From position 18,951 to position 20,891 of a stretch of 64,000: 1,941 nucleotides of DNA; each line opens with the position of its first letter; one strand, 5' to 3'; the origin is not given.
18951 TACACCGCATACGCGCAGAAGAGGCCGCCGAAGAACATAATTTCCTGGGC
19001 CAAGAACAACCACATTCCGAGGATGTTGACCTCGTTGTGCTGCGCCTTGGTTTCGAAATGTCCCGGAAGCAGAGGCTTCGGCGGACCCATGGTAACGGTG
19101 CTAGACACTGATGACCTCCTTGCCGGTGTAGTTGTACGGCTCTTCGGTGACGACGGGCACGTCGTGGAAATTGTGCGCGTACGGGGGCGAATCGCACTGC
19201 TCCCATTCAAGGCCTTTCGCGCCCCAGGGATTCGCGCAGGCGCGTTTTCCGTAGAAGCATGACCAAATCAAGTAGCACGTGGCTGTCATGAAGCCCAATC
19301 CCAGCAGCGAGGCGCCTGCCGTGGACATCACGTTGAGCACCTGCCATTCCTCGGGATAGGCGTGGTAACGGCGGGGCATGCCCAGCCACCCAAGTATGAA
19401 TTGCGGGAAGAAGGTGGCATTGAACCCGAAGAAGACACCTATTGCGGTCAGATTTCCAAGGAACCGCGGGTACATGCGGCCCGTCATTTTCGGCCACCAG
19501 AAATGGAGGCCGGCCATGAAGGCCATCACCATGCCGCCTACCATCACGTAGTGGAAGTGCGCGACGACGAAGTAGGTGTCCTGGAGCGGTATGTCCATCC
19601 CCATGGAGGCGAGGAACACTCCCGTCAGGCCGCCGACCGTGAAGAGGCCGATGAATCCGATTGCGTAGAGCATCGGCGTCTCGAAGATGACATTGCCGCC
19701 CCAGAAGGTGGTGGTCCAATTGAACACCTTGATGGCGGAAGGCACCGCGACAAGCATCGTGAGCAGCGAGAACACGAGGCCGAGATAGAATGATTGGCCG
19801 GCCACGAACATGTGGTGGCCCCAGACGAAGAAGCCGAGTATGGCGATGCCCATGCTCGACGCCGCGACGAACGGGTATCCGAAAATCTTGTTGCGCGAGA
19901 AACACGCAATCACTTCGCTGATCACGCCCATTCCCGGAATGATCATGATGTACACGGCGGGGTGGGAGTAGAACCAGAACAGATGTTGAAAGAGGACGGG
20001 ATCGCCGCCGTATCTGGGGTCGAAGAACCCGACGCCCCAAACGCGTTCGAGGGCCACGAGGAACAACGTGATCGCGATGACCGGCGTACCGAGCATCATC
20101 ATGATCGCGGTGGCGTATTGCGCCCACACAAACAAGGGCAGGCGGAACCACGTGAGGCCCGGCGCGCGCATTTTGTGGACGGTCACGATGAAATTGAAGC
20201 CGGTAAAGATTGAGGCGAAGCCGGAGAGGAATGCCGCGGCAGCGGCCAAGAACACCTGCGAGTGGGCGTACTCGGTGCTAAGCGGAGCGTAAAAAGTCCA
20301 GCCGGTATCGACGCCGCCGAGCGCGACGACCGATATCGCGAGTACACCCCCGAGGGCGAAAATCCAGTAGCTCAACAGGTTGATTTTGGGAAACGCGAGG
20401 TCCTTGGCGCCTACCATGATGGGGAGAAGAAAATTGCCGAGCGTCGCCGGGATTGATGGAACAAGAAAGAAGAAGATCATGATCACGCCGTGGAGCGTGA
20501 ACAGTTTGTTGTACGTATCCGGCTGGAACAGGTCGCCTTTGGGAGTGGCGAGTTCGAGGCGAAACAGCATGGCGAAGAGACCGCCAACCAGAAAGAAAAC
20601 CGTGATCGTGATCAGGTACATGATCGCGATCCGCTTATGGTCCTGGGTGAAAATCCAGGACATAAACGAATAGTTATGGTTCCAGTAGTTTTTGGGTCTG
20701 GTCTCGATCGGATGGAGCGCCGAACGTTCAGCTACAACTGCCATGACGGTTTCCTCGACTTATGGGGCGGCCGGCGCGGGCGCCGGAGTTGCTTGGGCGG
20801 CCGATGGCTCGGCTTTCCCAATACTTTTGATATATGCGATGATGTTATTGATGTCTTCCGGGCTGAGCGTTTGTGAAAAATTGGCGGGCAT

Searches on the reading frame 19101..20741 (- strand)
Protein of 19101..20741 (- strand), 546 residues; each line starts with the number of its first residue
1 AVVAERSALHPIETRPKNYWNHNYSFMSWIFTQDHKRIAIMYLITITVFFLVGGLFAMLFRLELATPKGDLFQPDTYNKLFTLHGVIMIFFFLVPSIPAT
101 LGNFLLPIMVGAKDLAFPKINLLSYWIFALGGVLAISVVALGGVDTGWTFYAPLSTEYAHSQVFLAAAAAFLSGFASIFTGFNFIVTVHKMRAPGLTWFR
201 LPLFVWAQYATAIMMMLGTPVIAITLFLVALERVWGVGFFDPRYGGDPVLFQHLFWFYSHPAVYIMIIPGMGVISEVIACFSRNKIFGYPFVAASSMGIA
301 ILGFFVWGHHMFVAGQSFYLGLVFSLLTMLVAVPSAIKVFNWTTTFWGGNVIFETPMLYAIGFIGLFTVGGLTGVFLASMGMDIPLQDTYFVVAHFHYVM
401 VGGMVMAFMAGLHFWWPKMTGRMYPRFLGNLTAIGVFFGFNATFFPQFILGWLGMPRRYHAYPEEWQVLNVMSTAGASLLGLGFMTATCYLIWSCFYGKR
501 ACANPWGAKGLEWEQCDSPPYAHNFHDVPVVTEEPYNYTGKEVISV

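Call 67: search_protein_families(library=pfam, proteins=[window:19101-20741:-], max_evalue=0.001)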
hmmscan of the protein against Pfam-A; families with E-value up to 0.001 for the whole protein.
window:19101-20741:- (546 aa): 1 family
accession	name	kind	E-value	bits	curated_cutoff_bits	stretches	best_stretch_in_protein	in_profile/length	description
PF00115.25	COX1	-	6.4e-148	493.7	34.8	1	37-478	1-435/436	Cytochrome C and Quinol oxidase polypeptide I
